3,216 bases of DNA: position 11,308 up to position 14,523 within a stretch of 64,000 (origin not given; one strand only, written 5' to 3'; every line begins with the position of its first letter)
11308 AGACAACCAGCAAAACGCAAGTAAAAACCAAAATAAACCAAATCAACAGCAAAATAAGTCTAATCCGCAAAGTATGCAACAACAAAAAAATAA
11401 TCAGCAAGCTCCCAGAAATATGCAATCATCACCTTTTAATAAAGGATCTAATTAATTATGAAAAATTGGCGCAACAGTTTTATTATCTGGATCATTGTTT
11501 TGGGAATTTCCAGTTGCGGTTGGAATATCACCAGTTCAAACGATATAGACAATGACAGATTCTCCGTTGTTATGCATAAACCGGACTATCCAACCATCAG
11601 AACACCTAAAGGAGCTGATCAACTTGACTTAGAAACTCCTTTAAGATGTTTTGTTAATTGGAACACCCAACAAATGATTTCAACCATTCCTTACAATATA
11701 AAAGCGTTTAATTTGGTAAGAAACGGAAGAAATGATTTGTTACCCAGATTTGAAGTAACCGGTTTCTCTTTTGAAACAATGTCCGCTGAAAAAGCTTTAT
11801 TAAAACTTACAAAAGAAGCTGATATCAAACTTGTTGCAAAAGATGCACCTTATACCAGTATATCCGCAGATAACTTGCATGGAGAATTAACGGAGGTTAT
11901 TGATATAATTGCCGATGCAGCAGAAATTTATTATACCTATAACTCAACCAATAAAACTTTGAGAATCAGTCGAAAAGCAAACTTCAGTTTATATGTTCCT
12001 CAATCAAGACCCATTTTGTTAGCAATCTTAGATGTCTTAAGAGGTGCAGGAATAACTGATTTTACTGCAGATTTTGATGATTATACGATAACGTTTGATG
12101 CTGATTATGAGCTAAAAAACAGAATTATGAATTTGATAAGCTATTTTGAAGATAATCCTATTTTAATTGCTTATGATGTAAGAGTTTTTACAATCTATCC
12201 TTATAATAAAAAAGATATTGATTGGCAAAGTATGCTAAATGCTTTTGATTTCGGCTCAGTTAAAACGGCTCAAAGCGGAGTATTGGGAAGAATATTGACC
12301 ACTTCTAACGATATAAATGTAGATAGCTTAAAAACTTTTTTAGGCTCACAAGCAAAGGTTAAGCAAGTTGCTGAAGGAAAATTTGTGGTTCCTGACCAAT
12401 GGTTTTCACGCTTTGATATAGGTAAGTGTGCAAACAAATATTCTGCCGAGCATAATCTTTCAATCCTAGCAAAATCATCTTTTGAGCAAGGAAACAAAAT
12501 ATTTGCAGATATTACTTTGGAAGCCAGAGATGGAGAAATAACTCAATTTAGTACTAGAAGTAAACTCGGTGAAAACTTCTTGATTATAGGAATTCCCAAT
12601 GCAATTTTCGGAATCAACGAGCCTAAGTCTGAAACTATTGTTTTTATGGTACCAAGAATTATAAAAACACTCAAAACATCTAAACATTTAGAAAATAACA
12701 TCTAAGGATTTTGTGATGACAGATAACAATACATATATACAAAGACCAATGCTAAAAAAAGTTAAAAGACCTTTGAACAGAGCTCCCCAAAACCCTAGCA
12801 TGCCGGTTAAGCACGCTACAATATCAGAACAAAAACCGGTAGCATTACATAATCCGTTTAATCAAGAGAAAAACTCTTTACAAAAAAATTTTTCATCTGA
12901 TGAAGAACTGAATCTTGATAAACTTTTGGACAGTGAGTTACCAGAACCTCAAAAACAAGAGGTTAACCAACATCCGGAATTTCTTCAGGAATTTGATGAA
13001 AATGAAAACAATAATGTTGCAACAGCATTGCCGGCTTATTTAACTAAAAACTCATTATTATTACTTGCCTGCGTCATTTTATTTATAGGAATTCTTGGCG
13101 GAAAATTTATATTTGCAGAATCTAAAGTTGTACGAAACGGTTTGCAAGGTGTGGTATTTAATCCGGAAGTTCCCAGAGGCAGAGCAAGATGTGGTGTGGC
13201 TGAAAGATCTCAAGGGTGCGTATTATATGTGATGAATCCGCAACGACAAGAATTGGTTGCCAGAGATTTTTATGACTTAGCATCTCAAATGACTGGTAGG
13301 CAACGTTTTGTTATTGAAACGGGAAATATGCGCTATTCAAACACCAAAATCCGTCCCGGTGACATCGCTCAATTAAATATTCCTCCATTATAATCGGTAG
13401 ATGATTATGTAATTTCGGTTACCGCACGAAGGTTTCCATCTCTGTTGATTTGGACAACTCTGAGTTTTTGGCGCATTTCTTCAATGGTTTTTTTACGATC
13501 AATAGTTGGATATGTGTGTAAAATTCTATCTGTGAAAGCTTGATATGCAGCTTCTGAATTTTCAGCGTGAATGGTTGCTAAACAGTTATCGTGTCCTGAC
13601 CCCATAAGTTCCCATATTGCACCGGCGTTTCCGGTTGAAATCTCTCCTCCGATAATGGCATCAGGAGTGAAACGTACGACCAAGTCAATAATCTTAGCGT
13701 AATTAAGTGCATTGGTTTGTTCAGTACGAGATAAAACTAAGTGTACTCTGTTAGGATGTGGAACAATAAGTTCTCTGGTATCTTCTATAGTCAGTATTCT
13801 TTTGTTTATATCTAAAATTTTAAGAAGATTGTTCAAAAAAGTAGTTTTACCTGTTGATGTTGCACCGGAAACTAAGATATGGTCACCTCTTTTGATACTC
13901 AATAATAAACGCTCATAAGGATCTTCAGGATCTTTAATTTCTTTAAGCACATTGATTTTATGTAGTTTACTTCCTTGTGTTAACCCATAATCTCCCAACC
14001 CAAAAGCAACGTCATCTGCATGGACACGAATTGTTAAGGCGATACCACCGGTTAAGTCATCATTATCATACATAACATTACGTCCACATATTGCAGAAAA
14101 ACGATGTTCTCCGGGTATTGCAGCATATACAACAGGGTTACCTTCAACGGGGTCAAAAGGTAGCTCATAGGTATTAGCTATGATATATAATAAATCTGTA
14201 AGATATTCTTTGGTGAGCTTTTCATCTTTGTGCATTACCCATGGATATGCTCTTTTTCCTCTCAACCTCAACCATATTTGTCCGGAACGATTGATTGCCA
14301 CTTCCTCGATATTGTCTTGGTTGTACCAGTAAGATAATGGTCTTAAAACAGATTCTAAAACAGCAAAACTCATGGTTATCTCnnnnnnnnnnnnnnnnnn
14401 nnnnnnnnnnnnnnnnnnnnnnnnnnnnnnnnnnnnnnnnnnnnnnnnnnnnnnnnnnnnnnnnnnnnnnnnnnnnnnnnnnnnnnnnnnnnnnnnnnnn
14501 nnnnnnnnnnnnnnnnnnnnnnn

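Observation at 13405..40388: Locus-level picture: a Cag-like expansion of an rvh-type T4SS, with VirB1, a recognisable VirB5 and VirD4 missing from the window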

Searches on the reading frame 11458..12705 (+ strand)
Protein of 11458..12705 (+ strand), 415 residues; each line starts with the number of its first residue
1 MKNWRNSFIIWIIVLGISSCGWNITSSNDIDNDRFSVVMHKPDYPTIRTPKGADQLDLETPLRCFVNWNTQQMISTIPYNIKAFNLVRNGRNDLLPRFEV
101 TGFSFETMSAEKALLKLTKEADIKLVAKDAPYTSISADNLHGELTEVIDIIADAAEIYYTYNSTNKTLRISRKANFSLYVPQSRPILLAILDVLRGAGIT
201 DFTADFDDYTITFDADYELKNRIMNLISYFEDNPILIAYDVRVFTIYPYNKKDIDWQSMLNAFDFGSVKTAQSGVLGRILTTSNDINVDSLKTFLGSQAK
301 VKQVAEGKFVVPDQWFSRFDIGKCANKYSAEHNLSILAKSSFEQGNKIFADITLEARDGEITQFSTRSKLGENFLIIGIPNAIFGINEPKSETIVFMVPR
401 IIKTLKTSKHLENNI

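Call 8: search_protein_families(library=pfam, max_evalue=0.01, proteins=[window:11458-12705:+])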
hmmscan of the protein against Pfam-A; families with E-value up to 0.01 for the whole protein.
window:11458-12705:+ (415 aa): 1 family
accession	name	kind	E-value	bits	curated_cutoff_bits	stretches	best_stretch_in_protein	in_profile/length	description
PF20205.3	DUF6567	-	0.0034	17.7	27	1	1-54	1-54/123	Family of unknown function (DUF6567)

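Call 39: search_protein_families(library=ncbifam, max_evalue=0.1, proteins=[window:11458-12705:+])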
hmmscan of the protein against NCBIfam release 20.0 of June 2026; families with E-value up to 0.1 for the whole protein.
window:11458-12705:+ (415 aa): 0 families

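Call 60: search_solved_structures(query=window:11458-12705:+, max_evalue=5)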
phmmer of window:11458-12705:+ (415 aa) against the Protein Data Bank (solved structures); distinct sequences matched with E-value up to 5: 0.

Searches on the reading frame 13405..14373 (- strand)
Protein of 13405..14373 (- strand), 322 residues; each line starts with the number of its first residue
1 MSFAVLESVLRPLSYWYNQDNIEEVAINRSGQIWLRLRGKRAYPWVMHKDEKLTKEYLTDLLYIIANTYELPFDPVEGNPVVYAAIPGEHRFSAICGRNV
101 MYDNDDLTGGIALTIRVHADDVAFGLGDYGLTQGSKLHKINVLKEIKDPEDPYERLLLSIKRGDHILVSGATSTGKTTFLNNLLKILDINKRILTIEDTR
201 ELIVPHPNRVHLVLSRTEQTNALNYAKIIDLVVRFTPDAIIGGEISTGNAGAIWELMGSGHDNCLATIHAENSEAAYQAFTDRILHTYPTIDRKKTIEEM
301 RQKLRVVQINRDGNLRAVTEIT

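Call 6: search_protein_families(library=pfam, max_evalue=0.01, proteins=[window:13405-14373:-])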
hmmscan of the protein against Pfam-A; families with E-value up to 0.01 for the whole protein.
window:13405-14373:- (322 aa): 3 families
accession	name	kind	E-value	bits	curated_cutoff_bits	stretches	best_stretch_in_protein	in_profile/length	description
PF00437.27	T2SSE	-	1.1e-20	74.1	24.9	1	164-276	143-251/370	Type II/IV secretion system protein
PF01580.24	FtsK_SpoIIIE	-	1.4e-05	25.1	24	1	161-184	36-60/221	FtsK/SpoIIIE family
PF13191.12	AAA_16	-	0.0045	17.9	32.6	1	160-197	19-58/167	AAA ATPase domain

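Call 11: find_encoding_contigs(protein=window:13405-14373:-, flank=10000, max_places=6)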
Protein window:13405-14373:- (322 aa): 10 contigs read that carry it; 6 places shown.
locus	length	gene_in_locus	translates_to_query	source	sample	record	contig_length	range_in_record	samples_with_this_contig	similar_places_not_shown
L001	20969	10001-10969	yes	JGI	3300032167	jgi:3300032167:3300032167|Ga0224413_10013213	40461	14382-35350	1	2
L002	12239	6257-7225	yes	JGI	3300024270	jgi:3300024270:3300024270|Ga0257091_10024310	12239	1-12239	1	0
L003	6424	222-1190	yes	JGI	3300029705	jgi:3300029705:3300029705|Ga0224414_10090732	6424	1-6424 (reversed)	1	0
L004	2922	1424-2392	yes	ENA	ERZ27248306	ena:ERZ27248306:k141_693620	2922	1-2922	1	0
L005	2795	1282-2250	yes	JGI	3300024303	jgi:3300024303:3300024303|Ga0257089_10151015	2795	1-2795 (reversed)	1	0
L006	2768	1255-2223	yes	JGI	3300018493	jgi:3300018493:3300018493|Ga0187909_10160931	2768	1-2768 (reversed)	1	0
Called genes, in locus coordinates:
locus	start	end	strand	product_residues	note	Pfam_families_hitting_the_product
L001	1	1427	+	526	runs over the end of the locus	PF03524:CagX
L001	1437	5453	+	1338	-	-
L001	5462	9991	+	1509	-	PF12396:DUF3659 (faint), PF21784:Bflower (faint), PF21785:Bflower_2, PF03743:TrbI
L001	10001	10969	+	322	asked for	PF01580:FtsK_SpoIIIE (faint), PF00437:T2SSE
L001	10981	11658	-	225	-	-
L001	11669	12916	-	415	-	-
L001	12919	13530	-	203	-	-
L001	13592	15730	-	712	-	-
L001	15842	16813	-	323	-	PF01381:HTH_3, PF04545:Sigma70_r4 (faint), PF12844:HTH_19 (faint), PF13413:HTH_25 (faint), PF13443:HTH_26 (faint), PF13560:HTH_31, PF01381:HTH_3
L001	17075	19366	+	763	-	PF04610:TrbL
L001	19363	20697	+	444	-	-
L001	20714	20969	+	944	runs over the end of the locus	PF01551:Peptidase_M23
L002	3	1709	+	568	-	?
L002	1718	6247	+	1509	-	PF12396:DUF3659 (faint), PF21784:Bflower (faint), PF21785:Bflower_2, PF03743:TrbI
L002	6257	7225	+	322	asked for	PF01580:FtsK_SpoIIIE (faint), PF00437:T2SSE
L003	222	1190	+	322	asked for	PF01580:FtsK_SpoIIIE (faint), PF00437:T2SSE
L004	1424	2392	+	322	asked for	PF01580:FtsK_SpoIIIE (faint), PF00437:T2SSE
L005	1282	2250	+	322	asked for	PF01580:FtsK_SpoIIIE (faint), PF00437:T2SSE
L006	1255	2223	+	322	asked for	PF01580:FtsK_SpoIIIE (faint), PF00437:T2SSE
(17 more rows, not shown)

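Call 18: search_protein_families(library=ncbifam, max_evalue=0.01, proteins=[window:13405-14373:-])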
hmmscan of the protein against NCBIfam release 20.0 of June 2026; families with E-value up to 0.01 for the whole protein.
window:13405-14373:- (322 aa): 21 families
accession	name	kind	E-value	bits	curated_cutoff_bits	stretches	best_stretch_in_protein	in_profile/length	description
TIGR02788.1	VirB11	equivalog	4.5e-41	140.9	249.95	1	16-321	1-306/308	P-type DNA transfer ATPase VirB11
NF010475.0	PRK13900.1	equivalog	2.5e-36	125.4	389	1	2-320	4-321/333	type IV secretion system ATPase VirB11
NF010425.0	PRK13851.1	equivalog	3.1e-25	88.8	461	1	6-278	7-278/344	type IV secretion system protein VirB11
TIGR02782.1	TrbB_P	equivalog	1.4e-22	80.4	304.55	1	18-321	19-290/303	P-type conjugative transfer ATPase TrbB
TIGR03819.1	heli_sec_ATPase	hypoth_equivalog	4.5e-20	72.1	373.15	1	161-275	176-292/340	TadA family conjugal transfer-associated ATPase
NF058587.1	archaellum_moto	equivalog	1.5e-19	70.1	550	1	156-283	268-396/527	archaellum flagellar ATPase motor FlaI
NF010469.0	PRK13894.1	subfamily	5.7e-14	52.2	508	1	156-321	142-304/320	conjugal transfer ATPase TrbB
NF010407.0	PRK13833.1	subfamily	2.8e-13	50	499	1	163-321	144-297/323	conjugal transfer protein TrbB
NF053672.1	bindosome_BasE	exception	1.1e-12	47.4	1000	1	167-272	274-380/512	bindosome assembly system ATPase subunit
NF041000.1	ATPase_ComGA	equivalog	3.4e-12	45.9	300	1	165-280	130-242/267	competence type IV pilus ATPase ComGA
TIGR01420.1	pilT_fam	subfamily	2.2e-11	43.6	319.1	1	160-306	120-261/343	PilT/PilU family type 4a pilus ATPase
TIGR02525.1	plasmid_TraJ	equivalog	2.2e-07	30.2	368.3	1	142-308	131-293/372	plasmid transfer ATPase TraJ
TIGR02533.1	type_II_gspE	equivalog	6.8e-07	28.3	630.25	1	165-282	245-358/486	type II secretion system ATPase GspE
NF053534.1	T4PilAsmATPsTfpB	equivalog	1.7e-06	26.7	850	1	165-277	338-446/584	type IV pilus assembly ATPase TfpB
TIGR02538.1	type_IV_pilB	equivalog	8.3e-06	24.7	675.65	1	165-272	318-421/564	type IV-A pilus assembly ATPase PilB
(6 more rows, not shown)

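Call 110: search_solved_structures(query=window:13405-14373:-, max_evalue=0.00001)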
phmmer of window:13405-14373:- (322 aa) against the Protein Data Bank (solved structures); distinct sequences matched with E-value up to 0.00001: 14.
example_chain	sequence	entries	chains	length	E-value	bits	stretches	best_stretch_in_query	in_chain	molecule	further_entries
2gza_A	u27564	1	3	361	7.3e-18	67.9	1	9-285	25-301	Type IV secretion system protein VirB11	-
4ii7_A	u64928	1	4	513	9.6e-15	57.7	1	160-282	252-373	FlaI ATPase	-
6bge_A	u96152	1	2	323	2e-14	56.6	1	158-278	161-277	VirB11-like protein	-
8rkd_E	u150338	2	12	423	2.1e-14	56.6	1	165-300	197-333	Pilus assembly ATPase CpaF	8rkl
8rjf_A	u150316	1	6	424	2.1e-14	56.6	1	165-300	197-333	Pilus assembly ATPase CpaF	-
1g6o_A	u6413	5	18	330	2.2e-14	56.5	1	158-278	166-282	CAG-ALPHA | virB11 homolog | Cag-alfa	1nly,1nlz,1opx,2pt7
9e24_A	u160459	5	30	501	3.2e-14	56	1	165-300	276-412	CpaF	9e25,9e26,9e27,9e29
4ihq_A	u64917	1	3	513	6.5e-14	55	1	160-282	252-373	FlaI ATPase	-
2oap_1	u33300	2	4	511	9.6e-11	44.6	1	149-272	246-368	Type II secretion system protein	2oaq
10my_A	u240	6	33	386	9.8e-09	38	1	141-307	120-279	PilT/PilU family type 4a pilus ATPase | Twitching motility protein PilT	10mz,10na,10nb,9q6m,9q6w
9n32_A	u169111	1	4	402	4.6e-08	35.8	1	140-293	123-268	PilU protein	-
8dze_A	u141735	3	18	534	2.7e-07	33.2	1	167-292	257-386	BfpD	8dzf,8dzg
6ojx_A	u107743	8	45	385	3e-07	33.1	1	155-293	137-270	Twitching motility pilus retraction ATPase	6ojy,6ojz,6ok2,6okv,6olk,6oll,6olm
5zfq_A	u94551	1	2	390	4.2e-07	32.6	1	163-292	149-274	Twitching motility pilus retraction protein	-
